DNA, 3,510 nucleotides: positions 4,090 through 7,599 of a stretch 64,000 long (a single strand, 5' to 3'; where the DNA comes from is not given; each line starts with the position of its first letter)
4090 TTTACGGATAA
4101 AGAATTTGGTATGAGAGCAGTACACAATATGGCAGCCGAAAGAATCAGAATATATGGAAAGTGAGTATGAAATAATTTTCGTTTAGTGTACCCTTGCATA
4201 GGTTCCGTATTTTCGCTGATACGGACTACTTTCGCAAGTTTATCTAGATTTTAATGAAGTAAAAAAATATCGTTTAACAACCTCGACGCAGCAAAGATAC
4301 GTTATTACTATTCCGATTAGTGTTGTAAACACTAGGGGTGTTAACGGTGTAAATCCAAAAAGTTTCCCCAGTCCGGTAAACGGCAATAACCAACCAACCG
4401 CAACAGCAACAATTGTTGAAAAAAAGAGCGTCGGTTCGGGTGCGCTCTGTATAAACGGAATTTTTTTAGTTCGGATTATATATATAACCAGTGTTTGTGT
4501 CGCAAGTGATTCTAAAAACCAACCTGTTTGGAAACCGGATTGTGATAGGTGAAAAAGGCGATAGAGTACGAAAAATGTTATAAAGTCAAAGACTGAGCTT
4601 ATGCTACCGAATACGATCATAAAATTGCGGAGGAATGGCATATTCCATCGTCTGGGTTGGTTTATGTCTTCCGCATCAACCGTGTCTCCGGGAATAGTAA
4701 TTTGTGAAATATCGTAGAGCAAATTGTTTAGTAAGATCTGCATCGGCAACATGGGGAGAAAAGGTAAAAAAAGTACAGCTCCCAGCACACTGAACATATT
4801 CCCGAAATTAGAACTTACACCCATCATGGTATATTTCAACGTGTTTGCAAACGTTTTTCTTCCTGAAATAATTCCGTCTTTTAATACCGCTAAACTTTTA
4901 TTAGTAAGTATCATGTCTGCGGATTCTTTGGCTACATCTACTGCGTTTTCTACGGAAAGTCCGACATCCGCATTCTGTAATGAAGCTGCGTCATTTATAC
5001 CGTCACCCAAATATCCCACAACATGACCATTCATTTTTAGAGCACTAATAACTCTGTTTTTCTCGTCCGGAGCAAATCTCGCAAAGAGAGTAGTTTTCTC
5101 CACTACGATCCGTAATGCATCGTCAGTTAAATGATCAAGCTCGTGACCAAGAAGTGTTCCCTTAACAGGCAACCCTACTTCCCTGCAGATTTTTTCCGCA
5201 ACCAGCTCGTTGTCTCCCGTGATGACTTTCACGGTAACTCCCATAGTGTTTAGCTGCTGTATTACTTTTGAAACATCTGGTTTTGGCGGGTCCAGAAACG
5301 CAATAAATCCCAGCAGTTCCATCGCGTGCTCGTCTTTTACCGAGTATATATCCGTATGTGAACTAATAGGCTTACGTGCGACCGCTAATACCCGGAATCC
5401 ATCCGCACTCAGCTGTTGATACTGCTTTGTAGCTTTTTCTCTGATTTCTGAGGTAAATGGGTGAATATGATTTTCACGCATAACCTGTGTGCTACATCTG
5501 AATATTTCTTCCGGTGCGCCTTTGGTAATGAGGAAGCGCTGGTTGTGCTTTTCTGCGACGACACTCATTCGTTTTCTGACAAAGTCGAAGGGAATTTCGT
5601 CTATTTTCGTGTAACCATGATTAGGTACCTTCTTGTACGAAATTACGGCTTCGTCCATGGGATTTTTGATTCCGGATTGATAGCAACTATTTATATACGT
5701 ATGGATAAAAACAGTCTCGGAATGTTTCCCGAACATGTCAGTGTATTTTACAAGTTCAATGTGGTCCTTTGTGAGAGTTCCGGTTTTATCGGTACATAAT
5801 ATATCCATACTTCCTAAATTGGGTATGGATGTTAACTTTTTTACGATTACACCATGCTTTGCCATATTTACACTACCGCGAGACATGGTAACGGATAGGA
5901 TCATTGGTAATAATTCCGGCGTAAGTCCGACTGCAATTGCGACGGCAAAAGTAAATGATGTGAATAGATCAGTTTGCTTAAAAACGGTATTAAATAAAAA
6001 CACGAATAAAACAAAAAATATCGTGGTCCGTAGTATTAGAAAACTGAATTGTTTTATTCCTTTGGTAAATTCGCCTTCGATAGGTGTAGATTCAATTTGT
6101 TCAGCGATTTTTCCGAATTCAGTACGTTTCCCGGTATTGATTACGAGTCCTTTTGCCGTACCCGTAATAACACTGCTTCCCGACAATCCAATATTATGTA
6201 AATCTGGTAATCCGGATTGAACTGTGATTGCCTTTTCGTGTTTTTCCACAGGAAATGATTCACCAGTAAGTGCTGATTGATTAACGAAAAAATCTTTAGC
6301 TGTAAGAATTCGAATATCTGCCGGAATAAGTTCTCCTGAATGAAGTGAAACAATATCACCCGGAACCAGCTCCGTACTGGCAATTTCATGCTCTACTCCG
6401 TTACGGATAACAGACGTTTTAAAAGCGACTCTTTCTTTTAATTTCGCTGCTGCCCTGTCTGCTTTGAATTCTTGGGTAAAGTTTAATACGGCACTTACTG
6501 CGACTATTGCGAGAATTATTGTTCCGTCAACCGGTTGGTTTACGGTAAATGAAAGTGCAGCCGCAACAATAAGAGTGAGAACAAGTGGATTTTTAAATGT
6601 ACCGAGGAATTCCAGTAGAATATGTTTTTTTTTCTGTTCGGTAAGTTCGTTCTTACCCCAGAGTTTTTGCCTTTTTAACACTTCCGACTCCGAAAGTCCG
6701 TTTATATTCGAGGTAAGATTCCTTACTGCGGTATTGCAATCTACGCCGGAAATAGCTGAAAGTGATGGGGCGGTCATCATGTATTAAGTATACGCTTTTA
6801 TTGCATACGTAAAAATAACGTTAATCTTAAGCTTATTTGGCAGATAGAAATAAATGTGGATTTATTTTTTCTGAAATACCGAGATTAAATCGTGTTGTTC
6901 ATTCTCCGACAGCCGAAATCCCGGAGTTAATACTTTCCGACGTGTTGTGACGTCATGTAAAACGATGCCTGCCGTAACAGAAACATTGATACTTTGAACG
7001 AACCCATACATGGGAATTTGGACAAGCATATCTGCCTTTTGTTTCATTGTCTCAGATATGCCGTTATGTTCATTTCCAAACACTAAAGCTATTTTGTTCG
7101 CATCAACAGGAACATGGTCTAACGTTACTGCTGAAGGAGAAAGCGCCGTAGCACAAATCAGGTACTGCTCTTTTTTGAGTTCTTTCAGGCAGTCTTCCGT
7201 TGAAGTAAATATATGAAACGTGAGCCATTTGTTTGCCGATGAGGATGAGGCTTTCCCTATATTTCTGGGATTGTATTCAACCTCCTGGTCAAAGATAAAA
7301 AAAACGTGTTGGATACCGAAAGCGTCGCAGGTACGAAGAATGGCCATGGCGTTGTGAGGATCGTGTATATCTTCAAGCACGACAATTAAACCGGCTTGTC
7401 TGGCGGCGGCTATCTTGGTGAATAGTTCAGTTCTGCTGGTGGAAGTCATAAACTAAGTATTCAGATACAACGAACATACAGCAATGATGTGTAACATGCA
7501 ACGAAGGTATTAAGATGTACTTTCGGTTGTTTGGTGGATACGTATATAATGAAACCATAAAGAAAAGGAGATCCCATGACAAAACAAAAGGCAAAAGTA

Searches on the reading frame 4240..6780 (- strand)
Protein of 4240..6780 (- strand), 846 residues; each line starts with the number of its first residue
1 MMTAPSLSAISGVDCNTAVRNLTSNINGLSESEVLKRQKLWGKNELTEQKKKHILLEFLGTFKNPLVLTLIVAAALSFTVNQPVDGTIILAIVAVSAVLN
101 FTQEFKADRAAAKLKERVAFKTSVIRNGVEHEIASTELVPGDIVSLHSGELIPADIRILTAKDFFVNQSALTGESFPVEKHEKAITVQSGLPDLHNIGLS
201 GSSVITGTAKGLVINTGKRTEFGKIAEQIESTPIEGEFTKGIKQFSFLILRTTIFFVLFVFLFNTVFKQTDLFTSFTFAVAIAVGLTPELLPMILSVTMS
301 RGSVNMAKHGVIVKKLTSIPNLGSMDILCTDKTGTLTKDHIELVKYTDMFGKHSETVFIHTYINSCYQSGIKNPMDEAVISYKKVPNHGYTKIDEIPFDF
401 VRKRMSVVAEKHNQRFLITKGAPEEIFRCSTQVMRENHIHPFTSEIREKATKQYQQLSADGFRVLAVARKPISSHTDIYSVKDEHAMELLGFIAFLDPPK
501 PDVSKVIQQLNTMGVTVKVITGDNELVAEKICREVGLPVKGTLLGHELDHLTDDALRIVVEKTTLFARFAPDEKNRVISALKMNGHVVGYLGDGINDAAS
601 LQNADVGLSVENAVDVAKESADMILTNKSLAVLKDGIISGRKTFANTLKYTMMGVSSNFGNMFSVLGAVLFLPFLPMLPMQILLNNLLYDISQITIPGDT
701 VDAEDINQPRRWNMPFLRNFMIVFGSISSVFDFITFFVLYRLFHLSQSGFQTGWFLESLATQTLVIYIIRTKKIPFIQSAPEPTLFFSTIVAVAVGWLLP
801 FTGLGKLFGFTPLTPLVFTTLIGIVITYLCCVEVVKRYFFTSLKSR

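Call 24: search_protein_families(library=pfam, proteins=[window:4240-6780:-], max_evalue=0.001)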
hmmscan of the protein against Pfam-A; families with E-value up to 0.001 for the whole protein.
window:4240-6780:- (846 aa): 5 families
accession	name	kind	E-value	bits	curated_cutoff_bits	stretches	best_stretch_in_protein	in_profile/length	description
PF00122.25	E1-E2_ATPase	-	2.3e-39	135.3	28.1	1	121-309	6-181/181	E1-E2 ATPase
PF00689.26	Cation_ATPase_C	-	5.2e-22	78.9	27.3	1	674-837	1-174/175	Cation transporting ATPase, C-terminus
PF00702.32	Hydrolase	-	3.3e-16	60.7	26.4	1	326-605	2-191/191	haloacid dehalogenase-like hydrolase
PF00690.31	Cation_ATPase_N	-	3.1e-15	56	20.4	1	16-77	7-69/69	Cation transporter/ATPase, N-terminus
PF13246.12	Cation_ATPase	-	1.8e-09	38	21.7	1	387-432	43-90/91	Cation transport ATPase (P-type)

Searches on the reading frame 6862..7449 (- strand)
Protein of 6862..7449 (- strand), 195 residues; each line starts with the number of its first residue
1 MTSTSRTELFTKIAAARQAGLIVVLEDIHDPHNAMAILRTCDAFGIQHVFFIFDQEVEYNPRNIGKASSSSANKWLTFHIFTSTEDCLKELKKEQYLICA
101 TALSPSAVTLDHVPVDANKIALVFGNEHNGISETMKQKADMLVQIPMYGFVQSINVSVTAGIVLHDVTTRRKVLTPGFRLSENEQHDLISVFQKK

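Call 24: search_protein_families(library=pfam, proteins=[window:6862-7449:-], max_evalue=0.001)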
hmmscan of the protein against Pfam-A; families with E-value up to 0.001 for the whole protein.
window:6862-7449:- (195 aa): 1 family
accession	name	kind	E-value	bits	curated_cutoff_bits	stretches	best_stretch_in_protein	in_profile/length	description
PF00588.24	SpoU_methylase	-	1.2e-36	126.4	29.7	1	21-165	2-142/142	SpoU rRNA Methylase family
